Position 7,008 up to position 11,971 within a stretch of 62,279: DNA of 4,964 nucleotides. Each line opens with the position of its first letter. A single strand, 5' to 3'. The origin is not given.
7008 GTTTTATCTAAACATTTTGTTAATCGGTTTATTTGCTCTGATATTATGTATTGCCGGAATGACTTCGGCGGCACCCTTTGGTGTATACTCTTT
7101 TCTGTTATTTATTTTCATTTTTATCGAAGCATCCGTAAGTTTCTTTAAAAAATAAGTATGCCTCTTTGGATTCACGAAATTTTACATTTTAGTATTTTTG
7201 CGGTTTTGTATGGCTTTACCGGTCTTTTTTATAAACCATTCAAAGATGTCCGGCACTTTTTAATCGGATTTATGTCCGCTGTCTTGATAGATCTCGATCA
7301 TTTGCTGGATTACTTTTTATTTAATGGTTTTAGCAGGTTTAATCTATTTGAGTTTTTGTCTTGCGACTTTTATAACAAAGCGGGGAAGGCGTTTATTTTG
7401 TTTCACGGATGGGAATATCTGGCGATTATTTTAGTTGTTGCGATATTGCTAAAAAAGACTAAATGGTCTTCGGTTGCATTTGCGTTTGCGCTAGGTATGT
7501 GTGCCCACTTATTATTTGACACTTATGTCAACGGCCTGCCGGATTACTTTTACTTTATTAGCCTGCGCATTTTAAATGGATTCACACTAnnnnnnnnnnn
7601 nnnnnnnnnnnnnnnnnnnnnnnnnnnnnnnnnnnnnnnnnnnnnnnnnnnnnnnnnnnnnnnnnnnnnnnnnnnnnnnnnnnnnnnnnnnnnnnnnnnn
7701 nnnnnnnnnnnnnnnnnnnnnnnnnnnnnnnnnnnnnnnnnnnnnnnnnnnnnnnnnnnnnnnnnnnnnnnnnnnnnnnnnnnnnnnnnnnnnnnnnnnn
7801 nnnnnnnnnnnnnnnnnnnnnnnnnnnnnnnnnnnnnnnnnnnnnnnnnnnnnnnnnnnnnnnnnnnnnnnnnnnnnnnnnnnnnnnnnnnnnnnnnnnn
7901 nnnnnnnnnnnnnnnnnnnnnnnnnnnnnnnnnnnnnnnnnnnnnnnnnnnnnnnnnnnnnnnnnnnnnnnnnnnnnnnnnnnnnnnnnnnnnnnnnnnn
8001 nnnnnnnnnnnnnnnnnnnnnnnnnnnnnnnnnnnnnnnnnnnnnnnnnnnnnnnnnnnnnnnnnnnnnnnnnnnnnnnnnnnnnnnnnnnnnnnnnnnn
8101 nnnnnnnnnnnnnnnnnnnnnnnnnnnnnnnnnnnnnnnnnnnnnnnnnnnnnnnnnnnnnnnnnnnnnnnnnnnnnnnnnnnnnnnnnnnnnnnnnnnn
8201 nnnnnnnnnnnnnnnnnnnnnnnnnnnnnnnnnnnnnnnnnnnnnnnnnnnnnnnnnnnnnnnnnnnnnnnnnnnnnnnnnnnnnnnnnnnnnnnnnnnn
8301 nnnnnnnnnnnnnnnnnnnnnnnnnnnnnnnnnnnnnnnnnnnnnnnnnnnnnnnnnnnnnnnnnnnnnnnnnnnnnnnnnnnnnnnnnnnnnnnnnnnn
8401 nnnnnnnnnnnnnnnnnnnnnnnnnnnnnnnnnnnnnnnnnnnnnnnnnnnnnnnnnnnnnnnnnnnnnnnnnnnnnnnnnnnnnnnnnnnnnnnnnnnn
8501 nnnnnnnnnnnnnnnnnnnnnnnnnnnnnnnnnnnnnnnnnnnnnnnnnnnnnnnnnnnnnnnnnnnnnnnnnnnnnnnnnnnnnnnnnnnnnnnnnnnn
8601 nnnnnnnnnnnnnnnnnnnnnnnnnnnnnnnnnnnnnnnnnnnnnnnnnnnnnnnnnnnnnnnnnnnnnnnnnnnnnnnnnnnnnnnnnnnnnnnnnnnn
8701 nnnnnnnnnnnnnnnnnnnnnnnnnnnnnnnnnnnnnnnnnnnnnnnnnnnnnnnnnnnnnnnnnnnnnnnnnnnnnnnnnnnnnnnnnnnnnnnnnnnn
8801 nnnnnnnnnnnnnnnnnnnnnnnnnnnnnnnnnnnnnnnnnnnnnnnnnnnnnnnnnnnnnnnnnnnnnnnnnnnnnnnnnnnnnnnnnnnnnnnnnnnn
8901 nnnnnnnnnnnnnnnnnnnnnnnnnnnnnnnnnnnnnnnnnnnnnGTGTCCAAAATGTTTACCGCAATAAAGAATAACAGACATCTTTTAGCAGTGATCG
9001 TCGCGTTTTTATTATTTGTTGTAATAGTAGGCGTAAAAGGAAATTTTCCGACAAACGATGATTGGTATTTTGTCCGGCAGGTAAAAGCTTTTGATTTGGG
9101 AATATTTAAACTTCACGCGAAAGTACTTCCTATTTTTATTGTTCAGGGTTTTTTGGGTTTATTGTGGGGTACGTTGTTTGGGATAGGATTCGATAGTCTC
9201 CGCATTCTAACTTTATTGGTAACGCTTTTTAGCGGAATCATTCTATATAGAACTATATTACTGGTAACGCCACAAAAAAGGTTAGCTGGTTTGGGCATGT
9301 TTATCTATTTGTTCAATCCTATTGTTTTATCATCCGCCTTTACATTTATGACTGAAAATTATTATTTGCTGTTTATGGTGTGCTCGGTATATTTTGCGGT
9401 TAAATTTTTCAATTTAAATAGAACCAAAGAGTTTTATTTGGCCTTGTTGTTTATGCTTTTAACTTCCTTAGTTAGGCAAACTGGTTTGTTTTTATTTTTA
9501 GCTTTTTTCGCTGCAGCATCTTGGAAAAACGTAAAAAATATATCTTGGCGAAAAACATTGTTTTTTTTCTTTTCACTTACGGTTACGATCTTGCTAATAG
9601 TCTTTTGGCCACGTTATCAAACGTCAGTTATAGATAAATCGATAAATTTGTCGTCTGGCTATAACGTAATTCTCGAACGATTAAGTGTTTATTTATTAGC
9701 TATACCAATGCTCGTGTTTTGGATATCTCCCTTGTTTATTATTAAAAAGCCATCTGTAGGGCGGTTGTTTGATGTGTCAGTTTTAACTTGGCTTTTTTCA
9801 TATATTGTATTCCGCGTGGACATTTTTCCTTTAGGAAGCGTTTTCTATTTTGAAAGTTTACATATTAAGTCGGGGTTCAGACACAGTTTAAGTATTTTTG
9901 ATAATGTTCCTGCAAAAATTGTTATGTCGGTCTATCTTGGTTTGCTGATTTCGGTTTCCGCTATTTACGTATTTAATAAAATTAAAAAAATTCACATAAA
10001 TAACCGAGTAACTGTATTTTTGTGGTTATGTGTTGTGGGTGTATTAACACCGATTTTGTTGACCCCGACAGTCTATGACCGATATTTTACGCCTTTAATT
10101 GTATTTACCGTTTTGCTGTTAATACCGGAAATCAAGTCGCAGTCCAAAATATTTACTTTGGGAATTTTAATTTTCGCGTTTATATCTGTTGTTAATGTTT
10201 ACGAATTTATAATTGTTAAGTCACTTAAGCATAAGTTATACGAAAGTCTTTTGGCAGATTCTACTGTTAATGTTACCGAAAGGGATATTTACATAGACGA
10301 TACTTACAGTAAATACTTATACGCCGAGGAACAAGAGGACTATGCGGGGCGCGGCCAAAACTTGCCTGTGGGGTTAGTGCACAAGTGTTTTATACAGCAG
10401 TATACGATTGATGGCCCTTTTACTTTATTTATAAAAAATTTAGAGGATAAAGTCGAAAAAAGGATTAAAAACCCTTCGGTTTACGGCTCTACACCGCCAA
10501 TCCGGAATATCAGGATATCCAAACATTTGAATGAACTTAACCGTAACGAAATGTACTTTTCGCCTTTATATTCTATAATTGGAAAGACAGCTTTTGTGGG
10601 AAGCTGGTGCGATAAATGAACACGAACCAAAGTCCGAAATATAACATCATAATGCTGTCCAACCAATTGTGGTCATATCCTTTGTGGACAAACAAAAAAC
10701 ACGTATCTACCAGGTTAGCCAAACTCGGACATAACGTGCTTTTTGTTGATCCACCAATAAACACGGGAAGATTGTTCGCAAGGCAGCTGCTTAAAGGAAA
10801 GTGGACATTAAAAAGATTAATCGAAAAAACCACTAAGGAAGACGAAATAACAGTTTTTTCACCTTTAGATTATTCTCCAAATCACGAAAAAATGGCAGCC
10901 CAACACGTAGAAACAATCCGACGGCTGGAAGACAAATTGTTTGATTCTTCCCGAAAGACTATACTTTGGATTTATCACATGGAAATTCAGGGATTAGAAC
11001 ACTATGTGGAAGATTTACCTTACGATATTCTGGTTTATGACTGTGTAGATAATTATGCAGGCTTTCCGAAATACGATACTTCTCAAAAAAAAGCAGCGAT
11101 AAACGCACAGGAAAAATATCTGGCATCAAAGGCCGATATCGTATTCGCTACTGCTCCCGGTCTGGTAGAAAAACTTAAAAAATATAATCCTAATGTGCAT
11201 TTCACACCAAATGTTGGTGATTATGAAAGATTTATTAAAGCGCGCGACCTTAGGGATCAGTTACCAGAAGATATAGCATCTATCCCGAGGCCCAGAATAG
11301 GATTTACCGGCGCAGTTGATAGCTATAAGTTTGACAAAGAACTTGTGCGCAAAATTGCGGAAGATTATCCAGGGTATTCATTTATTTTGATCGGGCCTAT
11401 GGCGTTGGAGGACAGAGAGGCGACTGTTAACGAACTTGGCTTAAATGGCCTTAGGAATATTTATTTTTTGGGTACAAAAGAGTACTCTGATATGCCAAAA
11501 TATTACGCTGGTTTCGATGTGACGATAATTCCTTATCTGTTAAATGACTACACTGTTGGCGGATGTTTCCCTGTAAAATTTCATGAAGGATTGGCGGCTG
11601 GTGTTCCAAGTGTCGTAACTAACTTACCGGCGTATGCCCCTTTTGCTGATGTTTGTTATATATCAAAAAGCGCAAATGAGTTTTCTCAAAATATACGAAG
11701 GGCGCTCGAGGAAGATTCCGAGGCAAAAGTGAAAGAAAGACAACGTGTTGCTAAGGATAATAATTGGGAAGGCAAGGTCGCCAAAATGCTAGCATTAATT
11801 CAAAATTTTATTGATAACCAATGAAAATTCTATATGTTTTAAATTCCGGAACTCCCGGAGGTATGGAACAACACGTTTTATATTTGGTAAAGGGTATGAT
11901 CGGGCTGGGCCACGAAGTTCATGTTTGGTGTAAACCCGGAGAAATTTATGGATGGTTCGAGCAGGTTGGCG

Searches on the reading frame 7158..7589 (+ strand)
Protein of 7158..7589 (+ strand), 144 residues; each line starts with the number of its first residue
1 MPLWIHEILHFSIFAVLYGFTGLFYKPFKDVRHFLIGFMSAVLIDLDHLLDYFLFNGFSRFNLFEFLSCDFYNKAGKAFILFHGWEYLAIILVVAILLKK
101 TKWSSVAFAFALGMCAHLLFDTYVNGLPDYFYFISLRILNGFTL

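Call 8: search_protein_families(library=pfam, proteins=[window:7158-7589:+], max_evalue=0.001)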
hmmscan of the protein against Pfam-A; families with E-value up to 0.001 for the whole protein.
window:7158-7589:+ (144 aa): 0 families

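Call 36: search_protein_families(library=pfam, proteins=[window:7158-7589:+], max_evalue=5)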
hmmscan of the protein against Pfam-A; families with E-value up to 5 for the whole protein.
window:7158-7589:+ (144 aa): 4 families
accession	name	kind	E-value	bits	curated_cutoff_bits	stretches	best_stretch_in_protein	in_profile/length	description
PF00882.24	Zn_dep_PLPC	-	0.029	14.8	26.8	1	76-122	43-94/167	Zinc dependent phospholipase C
PF12823.12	DUF3817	-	0.037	15.2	27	1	75-113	30-68/85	Domain of unknown function (DUF3817)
PF19617.4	DUF6122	-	0.038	14.9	27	1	6-96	3-92/102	Family of unknown function (DUF6122)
PF10841.13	DUF2644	-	0.15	12.9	22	1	77-115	13-50/59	Protein of unknown function (DUF2644)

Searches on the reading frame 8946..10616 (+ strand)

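Call 8: search_protein_families(library=pfam, proteins=[window:8946-10616:+], max_evalue=0.001)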
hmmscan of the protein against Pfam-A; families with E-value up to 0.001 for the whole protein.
window:8946-10616:+ (557 aa): 1 family
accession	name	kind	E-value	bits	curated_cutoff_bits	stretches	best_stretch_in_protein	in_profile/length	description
PF13231.12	PMT_2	-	8.8e-07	29.7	26.1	1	73-220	12-159/160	Dolichyl-phosphate-mannose-protein mannosyltransferase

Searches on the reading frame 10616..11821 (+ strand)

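Call 8: search_protein_families(library=pfam, proteins=[window:10616-11821:+], max_evalue=0.001)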
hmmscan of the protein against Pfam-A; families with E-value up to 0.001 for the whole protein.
window:10616-11821:+ (402 aa): 2 families
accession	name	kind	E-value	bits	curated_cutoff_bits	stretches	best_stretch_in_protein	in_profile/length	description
PF13692.12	Glyco_trans_1_4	-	2.9e-11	44.2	27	1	226-365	2-141/142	Glycosyl transferases group 1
PF00534.26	Glycos_transf_1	-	7.7e-07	29.2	26.4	1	242-373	35-160/172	Glycosyl transferases group 1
